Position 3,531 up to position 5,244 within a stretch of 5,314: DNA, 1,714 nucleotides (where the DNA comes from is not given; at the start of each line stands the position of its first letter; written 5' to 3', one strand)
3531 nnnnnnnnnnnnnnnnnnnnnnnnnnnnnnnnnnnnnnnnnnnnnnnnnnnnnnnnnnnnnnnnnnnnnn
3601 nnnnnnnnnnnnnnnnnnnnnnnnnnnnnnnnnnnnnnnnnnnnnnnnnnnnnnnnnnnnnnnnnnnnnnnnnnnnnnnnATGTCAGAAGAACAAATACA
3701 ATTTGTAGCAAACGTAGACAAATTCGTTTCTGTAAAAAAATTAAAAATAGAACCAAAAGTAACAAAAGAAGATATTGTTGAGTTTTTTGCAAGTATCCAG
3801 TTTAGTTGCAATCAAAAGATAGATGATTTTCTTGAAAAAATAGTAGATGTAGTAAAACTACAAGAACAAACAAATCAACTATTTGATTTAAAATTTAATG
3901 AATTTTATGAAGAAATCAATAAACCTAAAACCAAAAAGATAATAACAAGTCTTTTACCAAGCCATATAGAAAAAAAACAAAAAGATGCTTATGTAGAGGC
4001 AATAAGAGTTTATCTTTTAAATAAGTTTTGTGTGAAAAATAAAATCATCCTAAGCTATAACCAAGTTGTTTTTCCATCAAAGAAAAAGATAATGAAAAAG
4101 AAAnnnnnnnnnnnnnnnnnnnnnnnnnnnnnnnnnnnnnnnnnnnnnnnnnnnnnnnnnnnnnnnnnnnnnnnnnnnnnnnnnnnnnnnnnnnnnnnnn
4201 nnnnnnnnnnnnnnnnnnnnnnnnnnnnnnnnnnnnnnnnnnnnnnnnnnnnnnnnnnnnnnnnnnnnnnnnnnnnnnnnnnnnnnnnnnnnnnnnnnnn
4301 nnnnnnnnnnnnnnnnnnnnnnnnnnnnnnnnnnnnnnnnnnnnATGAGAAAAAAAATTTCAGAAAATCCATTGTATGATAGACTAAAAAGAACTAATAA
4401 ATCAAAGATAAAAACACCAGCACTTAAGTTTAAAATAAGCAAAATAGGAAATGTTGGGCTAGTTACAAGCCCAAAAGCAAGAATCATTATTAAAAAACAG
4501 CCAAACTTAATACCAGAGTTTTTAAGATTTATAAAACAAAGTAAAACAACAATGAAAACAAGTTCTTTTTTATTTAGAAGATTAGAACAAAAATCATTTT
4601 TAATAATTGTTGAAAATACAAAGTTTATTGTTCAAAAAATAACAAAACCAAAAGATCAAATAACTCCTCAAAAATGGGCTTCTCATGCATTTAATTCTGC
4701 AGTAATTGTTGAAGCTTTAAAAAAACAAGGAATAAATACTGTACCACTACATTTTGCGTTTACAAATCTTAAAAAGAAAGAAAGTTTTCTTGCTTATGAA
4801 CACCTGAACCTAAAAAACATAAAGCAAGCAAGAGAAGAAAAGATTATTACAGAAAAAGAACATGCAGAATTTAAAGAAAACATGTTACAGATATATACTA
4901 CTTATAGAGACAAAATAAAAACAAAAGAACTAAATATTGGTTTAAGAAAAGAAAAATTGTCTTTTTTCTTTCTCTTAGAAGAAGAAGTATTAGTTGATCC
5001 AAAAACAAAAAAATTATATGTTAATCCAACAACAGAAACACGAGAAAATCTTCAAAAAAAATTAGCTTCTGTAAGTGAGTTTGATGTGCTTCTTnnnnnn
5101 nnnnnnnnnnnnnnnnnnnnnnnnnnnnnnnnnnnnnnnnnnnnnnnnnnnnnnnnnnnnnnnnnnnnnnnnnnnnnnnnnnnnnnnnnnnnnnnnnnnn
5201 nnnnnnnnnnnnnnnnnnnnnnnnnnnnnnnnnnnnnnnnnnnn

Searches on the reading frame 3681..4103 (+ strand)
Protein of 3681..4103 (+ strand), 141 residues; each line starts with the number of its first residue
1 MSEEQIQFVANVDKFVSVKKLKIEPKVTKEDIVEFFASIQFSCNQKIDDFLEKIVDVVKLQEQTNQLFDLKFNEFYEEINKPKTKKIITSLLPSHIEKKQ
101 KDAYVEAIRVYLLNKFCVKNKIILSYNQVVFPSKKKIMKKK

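Call 20: find_encoding_contigs(protein=window:3681-4103:+, flank=10000, max_places=6)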
Protein window:3681-4103:+ (141 aa): 1 contig read that carries it; 1 place shown.
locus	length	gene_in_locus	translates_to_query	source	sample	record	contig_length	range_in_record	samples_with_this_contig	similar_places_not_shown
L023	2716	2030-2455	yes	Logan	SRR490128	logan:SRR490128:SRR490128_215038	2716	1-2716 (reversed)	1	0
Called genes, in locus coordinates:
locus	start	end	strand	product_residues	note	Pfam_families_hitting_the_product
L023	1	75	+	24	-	?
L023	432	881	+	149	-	-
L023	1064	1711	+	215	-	-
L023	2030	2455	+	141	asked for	PF10869:DUF2666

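Call 21: search_protein_families(library=pfam, proteins=[window:3681-4103:+], max_evalue=0.01)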
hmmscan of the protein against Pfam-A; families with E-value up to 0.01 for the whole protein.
window:3681-4103:+ (141 aa): 1 family
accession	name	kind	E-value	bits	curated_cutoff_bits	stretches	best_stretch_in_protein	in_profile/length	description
PF10869.13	DUF2666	-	6.3e-09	36.7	23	1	3-117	1-118/135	Domain of unknown function (DUF2666)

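Call 24: find_homologous_proteins(query=window:3681-4103:+, max_evalue=0.001)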
Query window:3681-4103:+ (141 aa): 8 proteins with E <= 0.001 among 52 candidates.
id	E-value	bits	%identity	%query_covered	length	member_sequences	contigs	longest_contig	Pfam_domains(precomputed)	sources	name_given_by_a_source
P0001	1.3e-79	283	100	100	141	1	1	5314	PF10869.14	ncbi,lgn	-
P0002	5.2e-57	210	74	94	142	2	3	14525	PF10869.14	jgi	jgi:hypothetical protein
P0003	1.1e-56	208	69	94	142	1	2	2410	PF10869.14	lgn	-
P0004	3.7e-56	207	71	94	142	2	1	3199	PF10869.14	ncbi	-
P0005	1.4e-52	195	65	94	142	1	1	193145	PF10869.14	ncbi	-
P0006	8.8e-51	189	65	94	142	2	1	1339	PF10869.14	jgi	-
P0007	1.1e-47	179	63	94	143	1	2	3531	PF10869.14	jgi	jgi:hypothetical protein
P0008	1.5e-45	172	58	94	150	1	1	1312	PF10869.14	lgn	-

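Call 25: find_encoding_contigs(protein=P0005, flank=10000, max_places=3)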
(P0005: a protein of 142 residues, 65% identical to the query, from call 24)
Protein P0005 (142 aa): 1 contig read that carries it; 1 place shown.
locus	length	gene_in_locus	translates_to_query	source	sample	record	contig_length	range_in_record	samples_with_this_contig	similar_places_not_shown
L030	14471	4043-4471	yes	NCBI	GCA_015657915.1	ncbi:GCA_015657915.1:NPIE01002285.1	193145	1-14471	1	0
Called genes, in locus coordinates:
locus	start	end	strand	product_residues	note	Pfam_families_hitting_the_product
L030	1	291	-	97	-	?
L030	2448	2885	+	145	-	-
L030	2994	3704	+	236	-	-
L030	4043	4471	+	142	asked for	PF10869:DUF2666 (weak)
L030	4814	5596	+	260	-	-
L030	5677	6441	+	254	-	-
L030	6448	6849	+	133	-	-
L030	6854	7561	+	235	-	PF08713:DNA_alkylation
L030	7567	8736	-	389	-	PF00860:Xan_ur_permease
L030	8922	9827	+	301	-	-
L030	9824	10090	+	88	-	-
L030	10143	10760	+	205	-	-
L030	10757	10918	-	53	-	-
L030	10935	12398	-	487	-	PF01336:tRNA_anti-codon, PF00152:tRNA-synt_2, PF01409:tRNA-synt_2d (faint)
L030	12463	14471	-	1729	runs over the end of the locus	-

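Call 26: find_encoding_contigs(protein=P0002, flank=10000, max_places=3)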
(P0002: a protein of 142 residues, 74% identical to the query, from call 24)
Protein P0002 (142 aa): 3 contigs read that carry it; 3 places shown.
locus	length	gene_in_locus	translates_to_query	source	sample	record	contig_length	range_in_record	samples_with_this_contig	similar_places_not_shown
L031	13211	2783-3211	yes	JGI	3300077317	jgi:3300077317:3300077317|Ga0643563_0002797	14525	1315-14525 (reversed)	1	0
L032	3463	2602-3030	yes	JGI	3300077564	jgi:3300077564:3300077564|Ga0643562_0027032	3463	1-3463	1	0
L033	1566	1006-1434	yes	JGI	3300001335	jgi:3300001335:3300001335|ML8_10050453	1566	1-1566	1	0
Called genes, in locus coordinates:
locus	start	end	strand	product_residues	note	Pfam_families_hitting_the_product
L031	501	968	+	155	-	-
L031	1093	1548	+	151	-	-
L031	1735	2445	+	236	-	-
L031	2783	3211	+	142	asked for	PF10869:DUF2666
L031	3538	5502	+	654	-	PF13290:CHB_HEX_C_1, PF13287:Fn3_assoc (weak), PF13290:CHB_HEX_C_1, PF13287:Fn3_assoc, PF13290:CHB_HEX_C_1, PF13287:Fn3_assoc, PF07603:Lcl_C (weak)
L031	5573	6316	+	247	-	-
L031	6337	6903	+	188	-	PF00265:TK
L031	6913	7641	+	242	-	PF08713:DNA_alkylation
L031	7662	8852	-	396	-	PF00860:Xan_ur_permease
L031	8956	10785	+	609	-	PF13522:GATase_6, PF13537:GATase_7, PF01380:SIS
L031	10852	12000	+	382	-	-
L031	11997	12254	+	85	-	-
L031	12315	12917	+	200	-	-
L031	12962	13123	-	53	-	-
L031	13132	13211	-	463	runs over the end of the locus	?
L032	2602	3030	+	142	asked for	PF10869:DUF2666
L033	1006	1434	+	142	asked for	PF10869:DUF2666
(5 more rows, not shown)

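Call 27: find_encoding_contigs(protein=P0004, flank=10000, max_places=3)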
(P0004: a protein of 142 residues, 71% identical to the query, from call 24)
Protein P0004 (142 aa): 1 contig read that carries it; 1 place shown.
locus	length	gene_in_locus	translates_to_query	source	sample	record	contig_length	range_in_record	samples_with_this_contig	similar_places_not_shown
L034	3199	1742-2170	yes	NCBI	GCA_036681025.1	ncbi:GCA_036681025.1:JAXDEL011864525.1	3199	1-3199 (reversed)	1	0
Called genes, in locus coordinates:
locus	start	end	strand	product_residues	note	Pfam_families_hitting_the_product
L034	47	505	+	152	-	-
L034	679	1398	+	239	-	-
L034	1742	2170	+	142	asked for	PF10869:DUF2666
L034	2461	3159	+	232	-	-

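Call 28: find_encoding_contigs(protein=P0003, flank=10000, max_places=3)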
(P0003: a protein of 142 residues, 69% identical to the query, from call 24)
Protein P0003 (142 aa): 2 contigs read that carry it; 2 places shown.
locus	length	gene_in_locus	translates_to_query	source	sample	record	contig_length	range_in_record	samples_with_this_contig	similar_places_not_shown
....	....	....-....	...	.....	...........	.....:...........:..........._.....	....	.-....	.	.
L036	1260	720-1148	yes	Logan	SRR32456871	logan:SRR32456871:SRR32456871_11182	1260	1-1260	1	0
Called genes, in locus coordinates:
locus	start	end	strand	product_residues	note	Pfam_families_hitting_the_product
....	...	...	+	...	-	-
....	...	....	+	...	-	-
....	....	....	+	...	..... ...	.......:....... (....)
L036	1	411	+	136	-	?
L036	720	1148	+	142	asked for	PF10869:DUF2666 (weak)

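Call 29: find_encoding_contigs(protein=P0007, flank=10000, max_places=3)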
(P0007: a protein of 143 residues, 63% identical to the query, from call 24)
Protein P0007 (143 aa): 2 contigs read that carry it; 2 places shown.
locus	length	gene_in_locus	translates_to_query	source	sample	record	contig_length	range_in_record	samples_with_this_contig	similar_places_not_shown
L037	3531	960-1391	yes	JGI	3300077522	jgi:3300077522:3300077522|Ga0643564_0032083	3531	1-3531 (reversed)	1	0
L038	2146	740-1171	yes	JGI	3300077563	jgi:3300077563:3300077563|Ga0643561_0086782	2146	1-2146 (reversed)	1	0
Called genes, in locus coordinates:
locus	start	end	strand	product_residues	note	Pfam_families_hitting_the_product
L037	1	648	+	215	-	?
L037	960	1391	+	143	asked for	PF10869:DUF2666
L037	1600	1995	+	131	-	-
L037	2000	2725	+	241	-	PF08713:DNA_alkylation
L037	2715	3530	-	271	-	?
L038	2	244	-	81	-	?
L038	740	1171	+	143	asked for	PF10869:DUF2666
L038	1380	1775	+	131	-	-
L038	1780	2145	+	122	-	?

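Call 30: find_encoding_contigs(protein=P0006, flank=10000, max_places=3)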
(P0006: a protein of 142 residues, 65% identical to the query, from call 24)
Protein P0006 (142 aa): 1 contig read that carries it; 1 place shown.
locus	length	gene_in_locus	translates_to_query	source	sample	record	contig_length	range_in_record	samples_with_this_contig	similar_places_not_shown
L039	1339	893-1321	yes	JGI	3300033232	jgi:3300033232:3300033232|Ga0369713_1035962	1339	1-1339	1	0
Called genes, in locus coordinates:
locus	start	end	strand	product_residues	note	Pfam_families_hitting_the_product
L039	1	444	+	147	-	?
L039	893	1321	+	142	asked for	PF10869:DUF2666 (weak)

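Call 31: find_encoding_contigs(protein=P0008, flank=10000, max_places=3)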
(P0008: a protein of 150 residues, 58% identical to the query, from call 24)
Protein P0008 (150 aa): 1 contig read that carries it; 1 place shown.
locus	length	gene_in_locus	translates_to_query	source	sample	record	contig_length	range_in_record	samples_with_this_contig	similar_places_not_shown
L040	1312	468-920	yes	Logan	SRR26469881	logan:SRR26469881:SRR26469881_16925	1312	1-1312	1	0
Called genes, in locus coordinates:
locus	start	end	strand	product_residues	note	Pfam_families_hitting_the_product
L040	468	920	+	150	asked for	PF10869:DUF2666 (faint)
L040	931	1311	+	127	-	?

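Call 34: list_cluster_members(proteins=[P0001, P0005, P0004])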
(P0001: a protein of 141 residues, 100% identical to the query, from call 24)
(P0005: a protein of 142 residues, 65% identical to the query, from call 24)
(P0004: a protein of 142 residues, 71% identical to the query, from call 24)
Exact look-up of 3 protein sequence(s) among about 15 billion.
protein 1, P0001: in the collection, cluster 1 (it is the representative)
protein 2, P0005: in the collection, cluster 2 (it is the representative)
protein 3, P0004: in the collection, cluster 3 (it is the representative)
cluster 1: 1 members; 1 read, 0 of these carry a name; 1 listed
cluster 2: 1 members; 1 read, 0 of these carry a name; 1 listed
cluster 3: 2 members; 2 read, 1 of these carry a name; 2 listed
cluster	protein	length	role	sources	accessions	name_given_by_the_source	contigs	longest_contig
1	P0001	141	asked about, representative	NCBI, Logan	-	-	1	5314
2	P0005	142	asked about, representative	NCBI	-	-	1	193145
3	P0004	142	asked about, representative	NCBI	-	-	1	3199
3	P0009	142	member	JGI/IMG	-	hypothetical protein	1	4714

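Call 60: search_protein_families(library=ncbifam, proteins=[window:3681-4103:+], max_evalue=0.01)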
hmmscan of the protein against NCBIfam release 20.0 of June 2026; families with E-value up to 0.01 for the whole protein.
window:3681-4103:+ (141 aa): 0 families

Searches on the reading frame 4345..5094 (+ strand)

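Call 21: search_protein_families(library=pfam, proteins=[window:4345-5094:+], max_evalue=0.01)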
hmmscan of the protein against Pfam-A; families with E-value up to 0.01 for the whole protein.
window:4345-5094:+ (250 aa): 1 family
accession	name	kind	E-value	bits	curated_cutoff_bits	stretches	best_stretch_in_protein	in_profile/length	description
PF14905.12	OMP_b-brl_3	-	0.0077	15.8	27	1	168-206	102-140/408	Outer membrane protein beta-barrel family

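Call 60: search_protein_families(library=ncbifam, proteins=[window:4345-5094:+], max_evalue=0.01)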
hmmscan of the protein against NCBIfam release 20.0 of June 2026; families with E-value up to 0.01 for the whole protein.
window:4345-5094:+ (250 aa): 0 families
